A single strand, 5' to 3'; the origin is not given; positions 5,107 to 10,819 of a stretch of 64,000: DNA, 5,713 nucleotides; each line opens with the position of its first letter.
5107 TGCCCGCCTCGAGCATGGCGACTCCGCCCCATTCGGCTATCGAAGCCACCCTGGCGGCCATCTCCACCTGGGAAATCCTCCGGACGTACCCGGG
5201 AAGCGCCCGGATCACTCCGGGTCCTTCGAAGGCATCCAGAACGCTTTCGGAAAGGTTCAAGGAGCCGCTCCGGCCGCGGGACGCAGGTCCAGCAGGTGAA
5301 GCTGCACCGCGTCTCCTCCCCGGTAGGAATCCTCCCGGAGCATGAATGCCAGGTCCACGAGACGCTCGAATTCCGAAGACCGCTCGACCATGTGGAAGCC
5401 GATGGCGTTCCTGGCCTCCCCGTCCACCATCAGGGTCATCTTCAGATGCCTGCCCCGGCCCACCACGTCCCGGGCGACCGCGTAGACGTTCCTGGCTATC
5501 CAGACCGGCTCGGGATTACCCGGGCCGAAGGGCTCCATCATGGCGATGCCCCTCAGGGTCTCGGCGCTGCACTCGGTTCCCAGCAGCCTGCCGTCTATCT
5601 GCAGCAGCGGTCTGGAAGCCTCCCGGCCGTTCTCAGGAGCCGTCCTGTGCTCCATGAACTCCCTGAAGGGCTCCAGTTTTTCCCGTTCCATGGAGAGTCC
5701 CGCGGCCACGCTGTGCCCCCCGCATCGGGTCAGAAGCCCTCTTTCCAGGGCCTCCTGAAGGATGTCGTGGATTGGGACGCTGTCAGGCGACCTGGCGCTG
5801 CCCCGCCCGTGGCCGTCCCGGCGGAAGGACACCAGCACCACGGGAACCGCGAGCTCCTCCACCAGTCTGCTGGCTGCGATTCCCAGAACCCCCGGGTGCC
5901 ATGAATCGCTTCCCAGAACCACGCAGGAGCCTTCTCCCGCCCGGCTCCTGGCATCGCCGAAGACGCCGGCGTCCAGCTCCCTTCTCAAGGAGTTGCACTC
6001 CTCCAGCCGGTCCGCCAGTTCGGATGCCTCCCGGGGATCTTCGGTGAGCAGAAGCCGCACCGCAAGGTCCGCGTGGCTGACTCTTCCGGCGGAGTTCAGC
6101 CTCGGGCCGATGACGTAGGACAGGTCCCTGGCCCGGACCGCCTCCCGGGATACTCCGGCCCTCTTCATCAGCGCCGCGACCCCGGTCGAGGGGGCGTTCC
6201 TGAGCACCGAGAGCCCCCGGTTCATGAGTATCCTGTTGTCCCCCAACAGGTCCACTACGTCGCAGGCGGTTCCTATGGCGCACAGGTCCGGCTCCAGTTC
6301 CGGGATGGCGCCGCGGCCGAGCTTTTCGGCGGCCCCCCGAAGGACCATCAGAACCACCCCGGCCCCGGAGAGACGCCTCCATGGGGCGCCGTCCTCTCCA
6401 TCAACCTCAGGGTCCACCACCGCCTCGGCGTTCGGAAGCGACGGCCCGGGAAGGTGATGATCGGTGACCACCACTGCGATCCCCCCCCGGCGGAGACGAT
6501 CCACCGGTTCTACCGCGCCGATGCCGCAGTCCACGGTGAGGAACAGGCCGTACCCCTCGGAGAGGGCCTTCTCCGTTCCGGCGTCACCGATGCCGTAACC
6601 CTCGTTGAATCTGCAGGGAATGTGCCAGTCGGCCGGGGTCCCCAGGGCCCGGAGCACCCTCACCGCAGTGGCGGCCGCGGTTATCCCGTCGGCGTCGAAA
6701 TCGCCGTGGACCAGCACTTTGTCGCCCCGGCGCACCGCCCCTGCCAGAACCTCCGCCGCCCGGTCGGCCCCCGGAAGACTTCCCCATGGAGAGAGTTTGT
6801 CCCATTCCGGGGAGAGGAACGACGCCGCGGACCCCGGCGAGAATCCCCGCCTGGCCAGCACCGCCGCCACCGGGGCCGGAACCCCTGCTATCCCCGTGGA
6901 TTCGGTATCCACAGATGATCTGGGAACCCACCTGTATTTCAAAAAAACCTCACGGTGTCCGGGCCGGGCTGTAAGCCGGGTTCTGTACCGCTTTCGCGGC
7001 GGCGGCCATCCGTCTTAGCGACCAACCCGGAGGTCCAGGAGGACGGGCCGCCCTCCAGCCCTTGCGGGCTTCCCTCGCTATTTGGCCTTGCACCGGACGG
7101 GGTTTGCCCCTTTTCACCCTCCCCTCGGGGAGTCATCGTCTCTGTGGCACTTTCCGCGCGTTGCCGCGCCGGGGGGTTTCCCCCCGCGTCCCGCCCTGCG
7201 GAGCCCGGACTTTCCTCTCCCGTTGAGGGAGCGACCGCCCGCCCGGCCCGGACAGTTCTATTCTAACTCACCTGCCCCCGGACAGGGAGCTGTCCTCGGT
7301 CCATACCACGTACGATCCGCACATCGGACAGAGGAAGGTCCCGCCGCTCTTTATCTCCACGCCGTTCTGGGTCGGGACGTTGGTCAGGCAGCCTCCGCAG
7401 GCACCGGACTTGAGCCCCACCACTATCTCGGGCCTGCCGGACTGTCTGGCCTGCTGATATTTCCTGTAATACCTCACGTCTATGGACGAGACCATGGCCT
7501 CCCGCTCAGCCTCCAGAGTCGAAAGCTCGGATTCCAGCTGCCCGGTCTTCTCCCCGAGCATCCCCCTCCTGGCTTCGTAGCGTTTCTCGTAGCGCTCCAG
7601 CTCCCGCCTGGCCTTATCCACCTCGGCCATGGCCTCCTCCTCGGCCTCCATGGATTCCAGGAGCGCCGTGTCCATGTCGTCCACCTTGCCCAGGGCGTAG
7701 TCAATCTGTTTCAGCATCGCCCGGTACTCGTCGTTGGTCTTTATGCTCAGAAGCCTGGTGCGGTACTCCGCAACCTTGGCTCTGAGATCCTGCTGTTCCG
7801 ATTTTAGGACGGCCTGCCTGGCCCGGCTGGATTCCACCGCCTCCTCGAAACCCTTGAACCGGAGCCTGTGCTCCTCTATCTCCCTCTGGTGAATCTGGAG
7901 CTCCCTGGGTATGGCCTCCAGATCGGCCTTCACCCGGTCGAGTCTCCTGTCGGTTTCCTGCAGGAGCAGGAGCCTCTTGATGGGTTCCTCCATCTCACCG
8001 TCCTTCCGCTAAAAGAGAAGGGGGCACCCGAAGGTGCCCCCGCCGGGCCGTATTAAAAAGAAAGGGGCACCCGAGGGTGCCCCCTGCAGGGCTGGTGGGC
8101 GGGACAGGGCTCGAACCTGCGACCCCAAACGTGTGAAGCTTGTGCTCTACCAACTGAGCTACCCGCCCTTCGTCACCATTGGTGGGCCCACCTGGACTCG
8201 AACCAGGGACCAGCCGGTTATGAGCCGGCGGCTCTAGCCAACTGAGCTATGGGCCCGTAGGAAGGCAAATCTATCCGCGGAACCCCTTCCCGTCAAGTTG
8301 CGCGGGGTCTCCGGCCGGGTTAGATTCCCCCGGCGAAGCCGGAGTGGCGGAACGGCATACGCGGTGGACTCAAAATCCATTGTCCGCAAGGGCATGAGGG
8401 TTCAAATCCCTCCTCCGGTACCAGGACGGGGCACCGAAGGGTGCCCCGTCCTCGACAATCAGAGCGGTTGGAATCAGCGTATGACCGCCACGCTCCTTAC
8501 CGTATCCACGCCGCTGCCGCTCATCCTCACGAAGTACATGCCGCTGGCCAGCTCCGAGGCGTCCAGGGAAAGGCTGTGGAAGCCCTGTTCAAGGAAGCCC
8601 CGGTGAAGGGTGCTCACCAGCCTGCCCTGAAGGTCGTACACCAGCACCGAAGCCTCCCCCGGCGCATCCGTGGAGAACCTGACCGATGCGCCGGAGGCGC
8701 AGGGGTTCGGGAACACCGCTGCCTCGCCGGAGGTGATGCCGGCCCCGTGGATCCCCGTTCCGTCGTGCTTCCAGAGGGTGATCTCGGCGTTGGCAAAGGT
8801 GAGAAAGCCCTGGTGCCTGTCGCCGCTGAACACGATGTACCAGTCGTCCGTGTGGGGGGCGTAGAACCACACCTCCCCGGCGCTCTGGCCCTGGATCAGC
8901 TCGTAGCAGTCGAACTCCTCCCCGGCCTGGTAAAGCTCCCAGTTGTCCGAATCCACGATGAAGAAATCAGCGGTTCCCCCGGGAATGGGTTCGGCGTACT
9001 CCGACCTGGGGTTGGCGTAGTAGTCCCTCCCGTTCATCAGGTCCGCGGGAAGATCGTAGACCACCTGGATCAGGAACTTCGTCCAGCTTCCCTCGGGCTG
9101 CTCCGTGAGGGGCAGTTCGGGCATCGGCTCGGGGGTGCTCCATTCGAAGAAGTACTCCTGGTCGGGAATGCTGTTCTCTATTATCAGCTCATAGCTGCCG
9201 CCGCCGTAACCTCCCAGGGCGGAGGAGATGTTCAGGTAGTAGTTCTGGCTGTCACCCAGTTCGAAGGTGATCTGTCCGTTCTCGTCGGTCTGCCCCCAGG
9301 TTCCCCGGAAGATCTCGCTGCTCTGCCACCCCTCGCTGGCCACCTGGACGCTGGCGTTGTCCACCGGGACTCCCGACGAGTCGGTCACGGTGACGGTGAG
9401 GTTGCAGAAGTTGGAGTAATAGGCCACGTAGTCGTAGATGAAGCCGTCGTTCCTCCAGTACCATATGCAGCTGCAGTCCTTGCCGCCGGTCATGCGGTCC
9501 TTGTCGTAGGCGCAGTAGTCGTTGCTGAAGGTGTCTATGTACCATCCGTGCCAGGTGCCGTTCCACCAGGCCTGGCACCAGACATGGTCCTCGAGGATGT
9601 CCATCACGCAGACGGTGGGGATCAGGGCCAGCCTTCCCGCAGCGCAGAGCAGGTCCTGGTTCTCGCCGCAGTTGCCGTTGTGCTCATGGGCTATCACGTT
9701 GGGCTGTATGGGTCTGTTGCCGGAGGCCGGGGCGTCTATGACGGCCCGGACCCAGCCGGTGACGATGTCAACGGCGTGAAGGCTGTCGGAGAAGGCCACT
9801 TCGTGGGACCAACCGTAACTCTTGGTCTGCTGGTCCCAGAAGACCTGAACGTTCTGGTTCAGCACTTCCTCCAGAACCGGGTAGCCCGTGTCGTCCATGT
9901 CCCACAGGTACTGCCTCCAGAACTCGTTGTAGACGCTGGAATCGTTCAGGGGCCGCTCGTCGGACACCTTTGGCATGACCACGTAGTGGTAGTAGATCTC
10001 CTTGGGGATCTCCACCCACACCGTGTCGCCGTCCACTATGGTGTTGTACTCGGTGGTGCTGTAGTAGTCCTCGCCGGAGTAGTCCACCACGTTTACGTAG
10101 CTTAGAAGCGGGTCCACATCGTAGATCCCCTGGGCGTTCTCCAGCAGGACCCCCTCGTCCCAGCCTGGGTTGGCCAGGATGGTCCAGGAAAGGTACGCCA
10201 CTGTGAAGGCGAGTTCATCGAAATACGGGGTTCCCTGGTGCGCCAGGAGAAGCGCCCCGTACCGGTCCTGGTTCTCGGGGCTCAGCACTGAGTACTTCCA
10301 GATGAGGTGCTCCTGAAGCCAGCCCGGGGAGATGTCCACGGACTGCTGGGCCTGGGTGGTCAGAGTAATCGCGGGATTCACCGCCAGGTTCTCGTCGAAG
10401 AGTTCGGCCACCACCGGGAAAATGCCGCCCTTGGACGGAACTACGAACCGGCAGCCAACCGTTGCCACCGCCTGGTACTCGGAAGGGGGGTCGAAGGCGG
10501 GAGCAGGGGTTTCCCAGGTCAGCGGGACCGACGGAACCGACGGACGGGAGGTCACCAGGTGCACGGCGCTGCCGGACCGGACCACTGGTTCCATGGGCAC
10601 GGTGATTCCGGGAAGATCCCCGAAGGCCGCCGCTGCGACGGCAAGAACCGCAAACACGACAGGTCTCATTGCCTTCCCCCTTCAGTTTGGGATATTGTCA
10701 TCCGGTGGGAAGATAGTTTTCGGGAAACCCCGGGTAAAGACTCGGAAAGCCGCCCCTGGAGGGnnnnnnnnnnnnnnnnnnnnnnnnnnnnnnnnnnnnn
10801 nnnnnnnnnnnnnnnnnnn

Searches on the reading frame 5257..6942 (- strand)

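Call 53: search_protein_families(library=pfam, proteins=[window:5257-6942:-], max_evalue=0.00001)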
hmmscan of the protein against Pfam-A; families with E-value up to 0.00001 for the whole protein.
window:5257-6942:- (561 aa): 3 families
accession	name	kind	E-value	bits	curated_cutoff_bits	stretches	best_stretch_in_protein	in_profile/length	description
PF17768.7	RecJ_OB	-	4.2e-20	72.3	27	1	449-551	1-106/107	RecJ OB domain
PF01368.27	DHH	-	2.2e-17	64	28.1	1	75-225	1-125/125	DHH family, N-terminal domain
PF02272.25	DHHA1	-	4.4e-14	53.2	25.9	1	340-432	4-98/102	DHHA1 domain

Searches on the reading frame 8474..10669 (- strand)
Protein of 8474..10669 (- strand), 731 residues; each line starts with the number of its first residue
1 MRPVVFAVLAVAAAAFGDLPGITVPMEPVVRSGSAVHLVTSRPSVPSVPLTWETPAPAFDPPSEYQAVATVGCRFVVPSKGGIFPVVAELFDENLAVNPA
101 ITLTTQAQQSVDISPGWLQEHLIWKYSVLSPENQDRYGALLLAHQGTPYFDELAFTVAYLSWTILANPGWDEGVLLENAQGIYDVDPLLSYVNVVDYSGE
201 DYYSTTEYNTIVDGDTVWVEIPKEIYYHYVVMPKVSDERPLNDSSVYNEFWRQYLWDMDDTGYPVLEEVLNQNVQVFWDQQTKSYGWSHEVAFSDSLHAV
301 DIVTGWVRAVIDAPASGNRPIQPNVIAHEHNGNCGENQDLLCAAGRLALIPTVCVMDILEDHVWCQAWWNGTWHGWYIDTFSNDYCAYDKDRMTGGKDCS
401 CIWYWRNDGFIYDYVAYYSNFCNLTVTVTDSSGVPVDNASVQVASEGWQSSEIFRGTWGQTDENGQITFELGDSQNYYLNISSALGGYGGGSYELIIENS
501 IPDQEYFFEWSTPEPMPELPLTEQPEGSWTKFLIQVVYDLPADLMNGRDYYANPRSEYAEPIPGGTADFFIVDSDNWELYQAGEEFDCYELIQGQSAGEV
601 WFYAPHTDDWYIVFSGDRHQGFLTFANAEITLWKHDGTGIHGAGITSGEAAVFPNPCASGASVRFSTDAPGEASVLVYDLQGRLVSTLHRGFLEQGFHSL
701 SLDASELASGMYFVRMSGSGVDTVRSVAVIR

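Call 53: search_protein_families(library=pfam, proteins=[window:8474-10669:-], max_evalue=0.00001)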
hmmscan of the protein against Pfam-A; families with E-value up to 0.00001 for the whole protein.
window:8474-10669:- (731 aa): 2 families
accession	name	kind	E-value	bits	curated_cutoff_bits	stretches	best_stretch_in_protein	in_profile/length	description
PF18962.6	Por_Secre_tail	-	1.3e-08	35.4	27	1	652-724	1-70/75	Secretion system C-terminal sorting domain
PF02369.22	Big_1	-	1.4e-06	28.8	34.9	0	423-478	20-73/93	Bacterial Ig-like domain (group 1)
